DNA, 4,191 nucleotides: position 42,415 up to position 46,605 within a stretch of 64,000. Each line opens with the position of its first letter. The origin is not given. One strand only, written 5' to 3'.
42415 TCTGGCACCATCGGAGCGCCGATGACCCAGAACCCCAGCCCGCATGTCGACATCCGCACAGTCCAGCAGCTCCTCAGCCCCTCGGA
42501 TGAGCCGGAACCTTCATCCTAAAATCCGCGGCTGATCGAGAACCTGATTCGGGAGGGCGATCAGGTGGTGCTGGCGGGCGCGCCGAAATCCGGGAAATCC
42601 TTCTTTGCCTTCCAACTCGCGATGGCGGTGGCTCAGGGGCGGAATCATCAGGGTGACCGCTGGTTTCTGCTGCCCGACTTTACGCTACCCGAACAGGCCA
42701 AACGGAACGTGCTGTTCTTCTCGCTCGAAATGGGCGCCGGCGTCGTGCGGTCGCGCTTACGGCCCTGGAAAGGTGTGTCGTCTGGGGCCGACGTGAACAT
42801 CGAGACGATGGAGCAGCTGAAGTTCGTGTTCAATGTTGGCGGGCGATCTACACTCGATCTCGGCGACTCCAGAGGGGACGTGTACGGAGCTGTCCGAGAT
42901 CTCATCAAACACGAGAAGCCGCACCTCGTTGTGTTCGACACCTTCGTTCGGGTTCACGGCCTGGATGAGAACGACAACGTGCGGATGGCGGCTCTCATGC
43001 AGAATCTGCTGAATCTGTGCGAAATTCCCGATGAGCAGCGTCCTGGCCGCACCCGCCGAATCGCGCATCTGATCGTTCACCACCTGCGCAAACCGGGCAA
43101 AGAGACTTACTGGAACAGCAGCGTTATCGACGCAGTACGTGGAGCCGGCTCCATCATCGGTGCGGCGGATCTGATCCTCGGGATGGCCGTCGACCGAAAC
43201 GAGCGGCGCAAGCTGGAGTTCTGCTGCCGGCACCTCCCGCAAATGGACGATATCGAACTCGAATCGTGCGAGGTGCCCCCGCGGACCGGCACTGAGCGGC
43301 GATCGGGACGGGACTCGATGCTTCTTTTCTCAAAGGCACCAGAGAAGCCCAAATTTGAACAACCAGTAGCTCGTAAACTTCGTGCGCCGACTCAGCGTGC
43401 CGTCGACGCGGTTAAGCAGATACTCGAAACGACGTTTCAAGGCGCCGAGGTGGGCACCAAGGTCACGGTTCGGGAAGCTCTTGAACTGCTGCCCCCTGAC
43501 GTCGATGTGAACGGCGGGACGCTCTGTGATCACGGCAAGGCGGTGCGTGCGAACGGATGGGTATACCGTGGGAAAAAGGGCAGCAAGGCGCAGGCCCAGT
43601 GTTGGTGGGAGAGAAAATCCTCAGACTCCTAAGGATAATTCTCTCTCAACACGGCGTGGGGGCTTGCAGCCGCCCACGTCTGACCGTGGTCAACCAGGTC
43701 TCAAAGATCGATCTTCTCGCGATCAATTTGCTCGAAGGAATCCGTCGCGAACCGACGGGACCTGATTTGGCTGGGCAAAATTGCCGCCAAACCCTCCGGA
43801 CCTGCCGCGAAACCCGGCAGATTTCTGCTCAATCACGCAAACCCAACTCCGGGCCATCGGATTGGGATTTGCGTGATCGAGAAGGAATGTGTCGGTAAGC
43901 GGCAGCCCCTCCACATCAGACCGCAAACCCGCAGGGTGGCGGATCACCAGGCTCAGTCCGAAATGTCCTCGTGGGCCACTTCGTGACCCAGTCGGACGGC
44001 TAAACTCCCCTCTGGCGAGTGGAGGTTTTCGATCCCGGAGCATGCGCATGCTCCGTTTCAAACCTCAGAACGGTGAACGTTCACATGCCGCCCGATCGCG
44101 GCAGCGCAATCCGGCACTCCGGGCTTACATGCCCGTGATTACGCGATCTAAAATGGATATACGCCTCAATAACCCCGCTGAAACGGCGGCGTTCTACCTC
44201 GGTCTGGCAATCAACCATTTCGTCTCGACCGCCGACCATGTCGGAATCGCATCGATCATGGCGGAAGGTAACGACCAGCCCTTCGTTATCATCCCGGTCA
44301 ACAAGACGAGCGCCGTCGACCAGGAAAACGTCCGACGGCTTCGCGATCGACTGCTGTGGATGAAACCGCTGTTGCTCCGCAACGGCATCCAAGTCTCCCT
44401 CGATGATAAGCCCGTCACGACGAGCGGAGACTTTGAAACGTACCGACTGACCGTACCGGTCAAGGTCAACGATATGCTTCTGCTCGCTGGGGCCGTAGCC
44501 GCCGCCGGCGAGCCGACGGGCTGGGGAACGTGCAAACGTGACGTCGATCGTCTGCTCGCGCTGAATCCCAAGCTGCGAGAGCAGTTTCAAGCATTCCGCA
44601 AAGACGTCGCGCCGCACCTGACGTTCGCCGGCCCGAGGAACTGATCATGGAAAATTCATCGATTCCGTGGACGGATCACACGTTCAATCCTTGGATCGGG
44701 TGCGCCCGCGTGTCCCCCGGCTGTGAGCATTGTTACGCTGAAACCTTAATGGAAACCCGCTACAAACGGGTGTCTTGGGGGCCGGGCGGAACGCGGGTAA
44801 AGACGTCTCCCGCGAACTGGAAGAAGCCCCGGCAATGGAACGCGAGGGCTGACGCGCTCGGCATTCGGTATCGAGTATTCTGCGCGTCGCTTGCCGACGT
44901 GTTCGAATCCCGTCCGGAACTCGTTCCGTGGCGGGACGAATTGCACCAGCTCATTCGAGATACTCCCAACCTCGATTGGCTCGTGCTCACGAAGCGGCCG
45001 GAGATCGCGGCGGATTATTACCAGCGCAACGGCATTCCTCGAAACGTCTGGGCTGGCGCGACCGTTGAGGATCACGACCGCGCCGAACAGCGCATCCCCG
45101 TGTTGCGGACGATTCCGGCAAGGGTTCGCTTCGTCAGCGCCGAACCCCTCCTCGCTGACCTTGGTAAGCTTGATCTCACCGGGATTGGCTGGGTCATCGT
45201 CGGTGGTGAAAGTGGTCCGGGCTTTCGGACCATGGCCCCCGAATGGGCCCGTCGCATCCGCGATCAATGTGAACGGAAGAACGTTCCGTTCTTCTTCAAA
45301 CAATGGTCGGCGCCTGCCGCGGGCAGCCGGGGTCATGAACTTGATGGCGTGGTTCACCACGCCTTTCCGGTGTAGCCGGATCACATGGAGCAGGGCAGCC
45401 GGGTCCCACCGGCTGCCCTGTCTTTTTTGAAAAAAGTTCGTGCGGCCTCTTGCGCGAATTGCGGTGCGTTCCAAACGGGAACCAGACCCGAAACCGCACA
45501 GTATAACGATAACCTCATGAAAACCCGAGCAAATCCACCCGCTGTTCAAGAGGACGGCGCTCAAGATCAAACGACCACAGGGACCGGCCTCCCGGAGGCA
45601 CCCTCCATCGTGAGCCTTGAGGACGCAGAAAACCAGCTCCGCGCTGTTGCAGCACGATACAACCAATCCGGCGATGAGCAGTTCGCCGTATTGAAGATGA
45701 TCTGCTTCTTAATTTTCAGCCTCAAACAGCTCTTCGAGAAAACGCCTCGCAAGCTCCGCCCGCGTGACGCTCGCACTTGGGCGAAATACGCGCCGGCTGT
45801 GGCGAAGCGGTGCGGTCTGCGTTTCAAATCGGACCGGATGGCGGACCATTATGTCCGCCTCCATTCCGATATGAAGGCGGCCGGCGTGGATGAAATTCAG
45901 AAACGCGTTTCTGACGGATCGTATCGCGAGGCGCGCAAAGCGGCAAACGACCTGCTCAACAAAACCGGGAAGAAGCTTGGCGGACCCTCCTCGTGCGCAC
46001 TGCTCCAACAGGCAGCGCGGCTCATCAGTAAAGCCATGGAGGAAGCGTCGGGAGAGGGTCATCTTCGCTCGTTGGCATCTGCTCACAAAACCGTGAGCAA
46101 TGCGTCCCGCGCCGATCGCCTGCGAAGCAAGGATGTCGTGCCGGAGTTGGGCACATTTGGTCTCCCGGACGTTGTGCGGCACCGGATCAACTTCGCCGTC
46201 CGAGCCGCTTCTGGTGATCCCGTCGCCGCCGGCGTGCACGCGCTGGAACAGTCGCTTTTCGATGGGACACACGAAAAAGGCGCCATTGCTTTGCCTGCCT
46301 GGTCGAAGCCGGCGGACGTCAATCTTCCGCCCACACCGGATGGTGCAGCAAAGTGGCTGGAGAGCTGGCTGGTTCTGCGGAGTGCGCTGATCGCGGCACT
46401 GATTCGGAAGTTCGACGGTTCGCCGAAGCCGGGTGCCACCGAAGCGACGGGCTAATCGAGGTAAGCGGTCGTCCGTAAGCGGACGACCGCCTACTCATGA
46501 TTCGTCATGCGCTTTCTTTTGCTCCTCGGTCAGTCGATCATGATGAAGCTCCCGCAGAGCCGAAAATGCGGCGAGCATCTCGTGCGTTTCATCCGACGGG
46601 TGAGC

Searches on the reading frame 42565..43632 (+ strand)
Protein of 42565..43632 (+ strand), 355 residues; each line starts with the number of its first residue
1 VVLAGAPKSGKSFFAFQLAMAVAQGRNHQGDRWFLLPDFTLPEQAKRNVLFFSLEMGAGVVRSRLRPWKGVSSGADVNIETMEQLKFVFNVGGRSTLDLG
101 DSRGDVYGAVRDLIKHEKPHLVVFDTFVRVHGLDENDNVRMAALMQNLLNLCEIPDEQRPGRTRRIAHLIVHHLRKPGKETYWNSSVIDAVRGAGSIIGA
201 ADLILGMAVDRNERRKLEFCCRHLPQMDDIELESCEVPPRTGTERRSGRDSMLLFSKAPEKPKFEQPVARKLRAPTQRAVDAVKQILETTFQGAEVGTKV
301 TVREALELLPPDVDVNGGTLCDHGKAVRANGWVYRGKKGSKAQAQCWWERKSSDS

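Call 8: search_protein_families(library=pfam, proteins=[window:42565-43632:+], max_evalue=0.01)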
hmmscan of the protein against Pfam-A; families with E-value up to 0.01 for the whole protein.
window:42565-43632:+ (355 aa): 2 families
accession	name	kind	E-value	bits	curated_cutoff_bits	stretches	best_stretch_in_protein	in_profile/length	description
PF13481.12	AAA_25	-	9.7e-22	78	27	1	2-178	37-194/195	AAA domain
PF03796.21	DnaB_C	-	0.0037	17.1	27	1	1-65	22-67/255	DnaB-like helicase C terminal domain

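Call 66: search_protein_families(library=ncbifam, proteins=[window:42565-43632:+], max_evalue=0.001)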
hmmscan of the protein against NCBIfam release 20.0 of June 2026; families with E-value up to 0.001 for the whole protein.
window:42565-43632:+ (355 aa): 1 family
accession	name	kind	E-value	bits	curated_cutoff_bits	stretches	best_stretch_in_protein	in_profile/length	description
TIGR00665.1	DnaB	equivalog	0.0003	19.7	385.25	1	1-65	198-243/435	replicative DNA helicase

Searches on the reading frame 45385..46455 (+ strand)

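Call 8: search_protein_families(library=pfam, proteins=[window:45385-46455:+], max_evalue=0.01)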
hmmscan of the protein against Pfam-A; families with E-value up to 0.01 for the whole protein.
window:45385-46455:+ (356 aa): 1 family
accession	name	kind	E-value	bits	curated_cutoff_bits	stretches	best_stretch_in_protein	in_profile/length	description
PF10589.14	NADH_4Fe-4S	-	0.0018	18.6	23.5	0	170-220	27-77/85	NADH-ubiquinone oxidoreductase-F iron-sulfur binding region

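Call 66: search_protein_families(library=ncbifam, proteins=[window:45385-46455:+], max_evalue=0.001)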
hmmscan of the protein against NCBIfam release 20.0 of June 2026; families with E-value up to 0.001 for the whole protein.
window:45385-46455:+ (356 aa): 0 families
